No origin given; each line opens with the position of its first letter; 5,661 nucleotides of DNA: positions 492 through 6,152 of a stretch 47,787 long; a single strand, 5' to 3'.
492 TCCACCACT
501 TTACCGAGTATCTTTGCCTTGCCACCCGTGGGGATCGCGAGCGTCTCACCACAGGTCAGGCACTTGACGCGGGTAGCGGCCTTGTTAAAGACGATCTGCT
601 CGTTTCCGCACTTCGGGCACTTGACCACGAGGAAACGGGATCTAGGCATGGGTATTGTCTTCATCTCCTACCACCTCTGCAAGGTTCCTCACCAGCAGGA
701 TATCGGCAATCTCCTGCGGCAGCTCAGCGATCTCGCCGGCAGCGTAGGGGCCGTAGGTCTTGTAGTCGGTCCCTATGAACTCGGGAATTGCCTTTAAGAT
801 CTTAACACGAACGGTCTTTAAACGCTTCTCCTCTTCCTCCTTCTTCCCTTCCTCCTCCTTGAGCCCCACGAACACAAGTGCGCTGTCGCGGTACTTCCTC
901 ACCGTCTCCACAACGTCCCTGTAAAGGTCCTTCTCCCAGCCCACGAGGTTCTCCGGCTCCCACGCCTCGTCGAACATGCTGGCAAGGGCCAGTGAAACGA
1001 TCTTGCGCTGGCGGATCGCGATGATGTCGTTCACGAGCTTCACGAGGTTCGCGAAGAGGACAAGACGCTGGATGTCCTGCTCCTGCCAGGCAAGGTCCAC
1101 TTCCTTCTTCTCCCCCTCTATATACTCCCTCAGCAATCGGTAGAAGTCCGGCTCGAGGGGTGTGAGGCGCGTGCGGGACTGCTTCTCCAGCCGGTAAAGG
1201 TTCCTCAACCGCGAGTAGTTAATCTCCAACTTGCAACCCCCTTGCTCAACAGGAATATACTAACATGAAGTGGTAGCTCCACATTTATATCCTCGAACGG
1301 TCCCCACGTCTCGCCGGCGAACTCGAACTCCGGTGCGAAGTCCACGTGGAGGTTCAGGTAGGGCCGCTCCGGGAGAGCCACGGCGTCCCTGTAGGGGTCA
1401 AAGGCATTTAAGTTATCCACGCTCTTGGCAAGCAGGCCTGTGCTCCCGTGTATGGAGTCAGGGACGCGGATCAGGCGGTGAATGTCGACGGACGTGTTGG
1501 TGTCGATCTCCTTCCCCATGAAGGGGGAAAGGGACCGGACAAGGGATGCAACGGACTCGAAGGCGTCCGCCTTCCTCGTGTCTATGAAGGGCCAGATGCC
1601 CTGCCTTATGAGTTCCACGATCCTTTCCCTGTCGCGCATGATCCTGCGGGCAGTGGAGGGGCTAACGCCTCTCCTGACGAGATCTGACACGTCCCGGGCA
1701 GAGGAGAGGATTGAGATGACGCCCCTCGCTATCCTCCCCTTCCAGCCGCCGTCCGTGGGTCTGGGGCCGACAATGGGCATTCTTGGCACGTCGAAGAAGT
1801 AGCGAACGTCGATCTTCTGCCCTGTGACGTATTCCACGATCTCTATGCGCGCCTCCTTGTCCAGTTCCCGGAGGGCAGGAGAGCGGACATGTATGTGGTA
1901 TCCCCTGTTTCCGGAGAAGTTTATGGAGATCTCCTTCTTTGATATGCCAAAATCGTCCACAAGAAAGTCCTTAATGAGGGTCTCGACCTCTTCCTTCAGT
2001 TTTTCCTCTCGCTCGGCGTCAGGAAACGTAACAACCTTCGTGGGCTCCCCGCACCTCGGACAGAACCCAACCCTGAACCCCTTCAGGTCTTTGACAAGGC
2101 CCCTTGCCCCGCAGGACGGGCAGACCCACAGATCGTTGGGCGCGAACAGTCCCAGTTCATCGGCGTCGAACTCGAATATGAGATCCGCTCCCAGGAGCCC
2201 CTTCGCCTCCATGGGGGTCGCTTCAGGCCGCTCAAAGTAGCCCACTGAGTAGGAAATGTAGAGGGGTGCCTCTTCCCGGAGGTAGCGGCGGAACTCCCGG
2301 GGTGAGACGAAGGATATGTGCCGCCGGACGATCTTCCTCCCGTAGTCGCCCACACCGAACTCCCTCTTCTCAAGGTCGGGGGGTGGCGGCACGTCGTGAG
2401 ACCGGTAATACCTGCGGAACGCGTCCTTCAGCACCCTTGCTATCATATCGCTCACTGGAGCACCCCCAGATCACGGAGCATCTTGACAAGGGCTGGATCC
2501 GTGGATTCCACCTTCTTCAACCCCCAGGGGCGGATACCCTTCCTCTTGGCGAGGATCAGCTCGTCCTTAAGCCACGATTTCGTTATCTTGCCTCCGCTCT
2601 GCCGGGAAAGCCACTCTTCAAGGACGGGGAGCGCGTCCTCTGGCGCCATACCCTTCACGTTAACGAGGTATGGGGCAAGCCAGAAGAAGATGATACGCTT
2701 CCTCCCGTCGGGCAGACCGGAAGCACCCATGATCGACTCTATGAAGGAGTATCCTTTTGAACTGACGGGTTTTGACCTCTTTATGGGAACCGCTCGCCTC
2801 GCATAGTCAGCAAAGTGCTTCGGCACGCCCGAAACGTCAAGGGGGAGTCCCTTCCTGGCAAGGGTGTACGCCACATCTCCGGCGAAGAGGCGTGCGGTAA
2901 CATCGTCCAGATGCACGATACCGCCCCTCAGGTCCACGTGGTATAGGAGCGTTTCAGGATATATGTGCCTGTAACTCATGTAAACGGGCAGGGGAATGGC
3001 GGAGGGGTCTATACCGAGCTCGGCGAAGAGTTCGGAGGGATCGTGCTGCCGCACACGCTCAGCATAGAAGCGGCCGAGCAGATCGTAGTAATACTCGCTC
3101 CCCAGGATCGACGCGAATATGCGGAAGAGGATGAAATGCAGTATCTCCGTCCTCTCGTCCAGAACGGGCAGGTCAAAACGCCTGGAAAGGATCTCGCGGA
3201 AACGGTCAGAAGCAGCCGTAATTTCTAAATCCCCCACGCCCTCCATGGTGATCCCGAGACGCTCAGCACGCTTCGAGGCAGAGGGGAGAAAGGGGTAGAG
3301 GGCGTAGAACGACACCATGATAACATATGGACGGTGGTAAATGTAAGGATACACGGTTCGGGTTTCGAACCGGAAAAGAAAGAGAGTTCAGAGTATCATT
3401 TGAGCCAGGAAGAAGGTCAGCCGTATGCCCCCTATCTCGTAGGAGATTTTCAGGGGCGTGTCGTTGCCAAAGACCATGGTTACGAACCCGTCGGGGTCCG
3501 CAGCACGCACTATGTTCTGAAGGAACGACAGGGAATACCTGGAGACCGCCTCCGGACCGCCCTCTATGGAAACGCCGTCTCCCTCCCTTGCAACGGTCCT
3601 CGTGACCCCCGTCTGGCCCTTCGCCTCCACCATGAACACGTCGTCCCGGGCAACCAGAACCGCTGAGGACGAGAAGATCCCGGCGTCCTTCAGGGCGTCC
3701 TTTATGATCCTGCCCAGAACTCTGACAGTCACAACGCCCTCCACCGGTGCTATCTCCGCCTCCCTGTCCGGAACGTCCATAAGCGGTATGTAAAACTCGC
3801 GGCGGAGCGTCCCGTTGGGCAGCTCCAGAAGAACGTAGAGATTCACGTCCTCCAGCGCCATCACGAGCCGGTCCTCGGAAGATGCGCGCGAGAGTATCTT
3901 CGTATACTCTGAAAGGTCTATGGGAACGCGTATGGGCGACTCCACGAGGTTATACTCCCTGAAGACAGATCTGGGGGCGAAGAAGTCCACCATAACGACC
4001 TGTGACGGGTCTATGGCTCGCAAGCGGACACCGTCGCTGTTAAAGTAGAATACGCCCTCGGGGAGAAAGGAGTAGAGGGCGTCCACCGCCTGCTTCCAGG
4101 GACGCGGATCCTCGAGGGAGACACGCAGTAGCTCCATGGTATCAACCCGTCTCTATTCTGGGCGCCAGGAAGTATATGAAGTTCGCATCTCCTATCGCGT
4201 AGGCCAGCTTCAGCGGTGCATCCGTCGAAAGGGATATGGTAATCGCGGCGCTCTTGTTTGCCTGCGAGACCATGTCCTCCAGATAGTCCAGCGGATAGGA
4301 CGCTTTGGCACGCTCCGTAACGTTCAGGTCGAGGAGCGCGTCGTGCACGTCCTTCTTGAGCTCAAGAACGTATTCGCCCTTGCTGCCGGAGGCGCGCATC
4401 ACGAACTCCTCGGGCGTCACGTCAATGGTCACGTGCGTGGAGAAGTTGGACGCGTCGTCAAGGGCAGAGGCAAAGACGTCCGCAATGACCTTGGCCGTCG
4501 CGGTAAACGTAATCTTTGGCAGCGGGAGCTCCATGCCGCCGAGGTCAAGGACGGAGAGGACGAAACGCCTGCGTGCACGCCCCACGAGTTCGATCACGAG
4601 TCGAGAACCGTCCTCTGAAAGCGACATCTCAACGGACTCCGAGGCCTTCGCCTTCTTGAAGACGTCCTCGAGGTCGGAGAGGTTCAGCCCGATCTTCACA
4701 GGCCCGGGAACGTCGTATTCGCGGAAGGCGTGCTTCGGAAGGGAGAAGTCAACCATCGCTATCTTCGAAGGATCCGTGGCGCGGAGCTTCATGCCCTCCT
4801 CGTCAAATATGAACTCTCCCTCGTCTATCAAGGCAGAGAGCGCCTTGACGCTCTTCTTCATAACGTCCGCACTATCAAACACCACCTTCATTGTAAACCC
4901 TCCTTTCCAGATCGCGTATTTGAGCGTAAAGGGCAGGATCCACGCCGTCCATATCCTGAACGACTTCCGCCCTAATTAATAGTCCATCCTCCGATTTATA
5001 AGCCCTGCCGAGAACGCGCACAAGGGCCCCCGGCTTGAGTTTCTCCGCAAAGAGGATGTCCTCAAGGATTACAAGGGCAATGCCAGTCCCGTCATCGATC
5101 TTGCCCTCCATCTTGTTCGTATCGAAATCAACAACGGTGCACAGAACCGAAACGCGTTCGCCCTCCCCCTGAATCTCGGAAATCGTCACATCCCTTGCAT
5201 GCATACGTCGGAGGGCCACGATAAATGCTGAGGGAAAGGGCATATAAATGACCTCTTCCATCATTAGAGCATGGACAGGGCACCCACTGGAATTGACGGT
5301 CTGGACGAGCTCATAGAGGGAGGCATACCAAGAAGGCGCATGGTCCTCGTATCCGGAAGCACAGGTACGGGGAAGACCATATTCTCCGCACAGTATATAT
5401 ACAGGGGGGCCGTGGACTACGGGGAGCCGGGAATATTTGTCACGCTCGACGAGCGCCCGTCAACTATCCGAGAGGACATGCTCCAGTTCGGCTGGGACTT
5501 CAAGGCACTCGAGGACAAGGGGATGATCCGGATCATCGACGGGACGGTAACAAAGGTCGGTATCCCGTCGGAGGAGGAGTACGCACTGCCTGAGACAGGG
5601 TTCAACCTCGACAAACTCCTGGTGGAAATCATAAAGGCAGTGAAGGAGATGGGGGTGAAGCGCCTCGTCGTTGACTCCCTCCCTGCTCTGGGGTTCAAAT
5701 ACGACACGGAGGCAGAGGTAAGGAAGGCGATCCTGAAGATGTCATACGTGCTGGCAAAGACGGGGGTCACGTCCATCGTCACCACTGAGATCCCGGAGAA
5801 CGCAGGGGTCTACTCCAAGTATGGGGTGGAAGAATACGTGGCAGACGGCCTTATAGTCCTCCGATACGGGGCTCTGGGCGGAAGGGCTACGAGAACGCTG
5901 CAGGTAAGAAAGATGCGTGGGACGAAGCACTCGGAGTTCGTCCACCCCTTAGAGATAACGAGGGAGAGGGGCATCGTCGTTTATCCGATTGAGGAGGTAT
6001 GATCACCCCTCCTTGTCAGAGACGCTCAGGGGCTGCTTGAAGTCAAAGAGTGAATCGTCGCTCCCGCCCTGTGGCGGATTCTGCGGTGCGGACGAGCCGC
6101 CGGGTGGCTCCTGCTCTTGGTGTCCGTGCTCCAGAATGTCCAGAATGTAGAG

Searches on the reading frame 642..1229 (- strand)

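Call 65: search_protein_families(library=pfam, proteins=[window:642-1229:-], max_evalue=0.0001)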
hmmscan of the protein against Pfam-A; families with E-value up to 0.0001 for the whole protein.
window:642-1229:- (195 aa): 1 family
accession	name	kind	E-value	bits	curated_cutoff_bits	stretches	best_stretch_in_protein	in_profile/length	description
PF22090.1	Gins51_C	-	1.2e-15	57.5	27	1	141-187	2-48/48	Gins51, C-terminal domain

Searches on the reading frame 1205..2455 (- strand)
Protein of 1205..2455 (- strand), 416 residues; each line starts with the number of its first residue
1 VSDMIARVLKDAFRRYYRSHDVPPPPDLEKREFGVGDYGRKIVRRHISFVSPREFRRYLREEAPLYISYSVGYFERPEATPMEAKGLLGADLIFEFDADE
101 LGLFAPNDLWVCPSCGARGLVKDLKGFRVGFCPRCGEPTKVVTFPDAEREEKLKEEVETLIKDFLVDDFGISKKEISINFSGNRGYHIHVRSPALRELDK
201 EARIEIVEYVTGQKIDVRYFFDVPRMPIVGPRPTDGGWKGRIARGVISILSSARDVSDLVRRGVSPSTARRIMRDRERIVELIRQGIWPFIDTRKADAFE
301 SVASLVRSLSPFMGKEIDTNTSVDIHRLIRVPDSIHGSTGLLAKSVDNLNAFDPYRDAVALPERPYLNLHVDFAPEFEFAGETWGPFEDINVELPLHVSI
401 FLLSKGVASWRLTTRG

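Call 65: search_protein_families(library=pfam, proteins=[window:1205-2455:-], max_evalue=0.0001)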
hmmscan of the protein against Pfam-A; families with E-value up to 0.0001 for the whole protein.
window:1205-2455:- (416 aa): 1 family
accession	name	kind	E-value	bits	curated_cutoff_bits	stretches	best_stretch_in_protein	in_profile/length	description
PF01896.25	DNA_primase_S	-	1.5e-14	55.2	26.8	1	155-347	25-162/163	DNA primase small subunit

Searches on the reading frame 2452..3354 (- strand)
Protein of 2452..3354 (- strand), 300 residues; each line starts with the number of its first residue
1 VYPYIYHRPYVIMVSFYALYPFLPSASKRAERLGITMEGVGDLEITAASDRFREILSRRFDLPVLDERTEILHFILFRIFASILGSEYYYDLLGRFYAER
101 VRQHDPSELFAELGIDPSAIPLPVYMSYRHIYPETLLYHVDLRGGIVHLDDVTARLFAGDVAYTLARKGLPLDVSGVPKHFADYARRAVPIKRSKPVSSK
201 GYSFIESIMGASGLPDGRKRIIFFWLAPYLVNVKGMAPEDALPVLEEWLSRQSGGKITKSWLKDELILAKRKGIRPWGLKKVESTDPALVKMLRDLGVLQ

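Call 65: search_protein_families(library=pfam, proteins=[window:2452-3354:-], max_evalue=0.0001)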
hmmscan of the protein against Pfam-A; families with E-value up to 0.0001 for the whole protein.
window:2452-3354:- (300 aa): 1 family
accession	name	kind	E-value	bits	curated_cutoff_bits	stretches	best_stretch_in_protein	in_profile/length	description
PF18689.6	PriX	-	1.8e-21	76.7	25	1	202-294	1-92/95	Primase X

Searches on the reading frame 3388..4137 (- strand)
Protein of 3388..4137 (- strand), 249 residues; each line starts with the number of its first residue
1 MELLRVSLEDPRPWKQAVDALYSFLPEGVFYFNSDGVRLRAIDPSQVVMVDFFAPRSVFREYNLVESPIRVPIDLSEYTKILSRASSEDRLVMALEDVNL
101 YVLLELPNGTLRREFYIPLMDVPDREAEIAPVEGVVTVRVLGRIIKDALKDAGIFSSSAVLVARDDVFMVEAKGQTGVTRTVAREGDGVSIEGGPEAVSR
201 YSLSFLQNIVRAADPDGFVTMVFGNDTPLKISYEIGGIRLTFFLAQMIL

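Call 65: search_protein_families(library=pfam, proteins=[window:3388-4137:-], max_evalue=0.0001)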
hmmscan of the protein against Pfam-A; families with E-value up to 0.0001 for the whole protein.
window:3388-4137:- (249 aa): 1 family
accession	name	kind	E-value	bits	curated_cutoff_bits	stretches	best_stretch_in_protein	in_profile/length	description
PF00705.23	PCNA_N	-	4.1e-08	33.5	20.3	1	13-108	11-107/127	Proliferating cell nuclear antigen, N-terminal domain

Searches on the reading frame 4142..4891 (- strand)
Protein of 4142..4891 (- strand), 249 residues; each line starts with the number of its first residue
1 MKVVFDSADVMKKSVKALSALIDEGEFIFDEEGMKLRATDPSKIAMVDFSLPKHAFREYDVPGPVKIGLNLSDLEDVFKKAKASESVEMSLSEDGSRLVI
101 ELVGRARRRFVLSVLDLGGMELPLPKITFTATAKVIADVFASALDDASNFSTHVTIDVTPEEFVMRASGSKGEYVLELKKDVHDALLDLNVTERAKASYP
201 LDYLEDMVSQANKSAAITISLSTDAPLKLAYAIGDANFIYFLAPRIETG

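Call 65: search_protein_families(library=pfam, proteins=[window:4142-4891:-], max_evalue=0.0001)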
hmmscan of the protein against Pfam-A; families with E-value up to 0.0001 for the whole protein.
window:4142-4891:- (249 aa): 3 families
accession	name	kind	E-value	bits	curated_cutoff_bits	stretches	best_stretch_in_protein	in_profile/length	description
PF00705.23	PCNA_N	-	8.6e-14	51.8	20.3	1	4-102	5-103/127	Proliferating cell nuclear antigen, N-terminal domain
PF02747.20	PCNA_C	-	4.9e-13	49.8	23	1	125-245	3-127/128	Proliferating cell nuclear antigen, C-terminal domain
PF02144.21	Rad1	-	9.1e-05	22.1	24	0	25-215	25-239/257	Repair protein Rad1/Rec1/Rad17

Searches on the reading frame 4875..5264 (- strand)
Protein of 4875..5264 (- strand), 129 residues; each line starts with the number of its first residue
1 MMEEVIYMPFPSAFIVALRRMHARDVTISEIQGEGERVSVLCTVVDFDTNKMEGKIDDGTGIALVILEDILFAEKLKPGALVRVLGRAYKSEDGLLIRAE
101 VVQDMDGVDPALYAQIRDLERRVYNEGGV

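Call 65: search_protein_families(library=pfam, proteins=[window:4875-5264:-], max_evalue=0.0001)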
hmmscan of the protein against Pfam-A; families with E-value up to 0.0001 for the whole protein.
window:4875-5264:- (129 aa): 1 family
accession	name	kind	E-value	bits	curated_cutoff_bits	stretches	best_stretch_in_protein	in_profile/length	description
PF15490.12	Ten1_2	-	3.3e-07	30.4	27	1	31-124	17-114/117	Telomere-capping, CST complex subunit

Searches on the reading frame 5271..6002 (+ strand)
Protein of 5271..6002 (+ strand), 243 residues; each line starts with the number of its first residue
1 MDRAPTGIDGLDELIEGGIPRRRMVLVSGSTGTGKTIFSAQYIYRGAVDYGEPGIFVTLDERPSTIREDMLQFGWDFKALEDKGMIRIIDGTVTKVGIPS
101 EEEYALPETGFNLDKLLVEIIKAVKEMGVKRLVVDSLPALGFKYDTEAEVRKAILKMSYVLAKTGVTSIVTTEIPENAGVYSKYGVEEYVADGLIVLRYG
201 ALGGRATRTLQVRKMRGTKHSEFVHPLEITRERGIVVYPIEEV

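Call 65: search_protein_families(library=pfam, proteins=[window:5271-6002:+], max_evalue=0.0001)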
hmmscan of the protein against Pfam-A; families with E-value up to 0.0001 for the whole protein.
window:5271-6002:+ (243 aa): 2 families
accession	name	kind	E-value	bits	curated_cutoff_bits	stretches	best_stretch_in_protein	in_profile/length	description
PF06745.19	ATPase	-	1.7e-78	263.6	26.6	1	5-241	2-230/231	KaiC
PF13481.12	AAA_25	-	2.9e-05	24.2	27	0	5-170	16-186/195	AAA domain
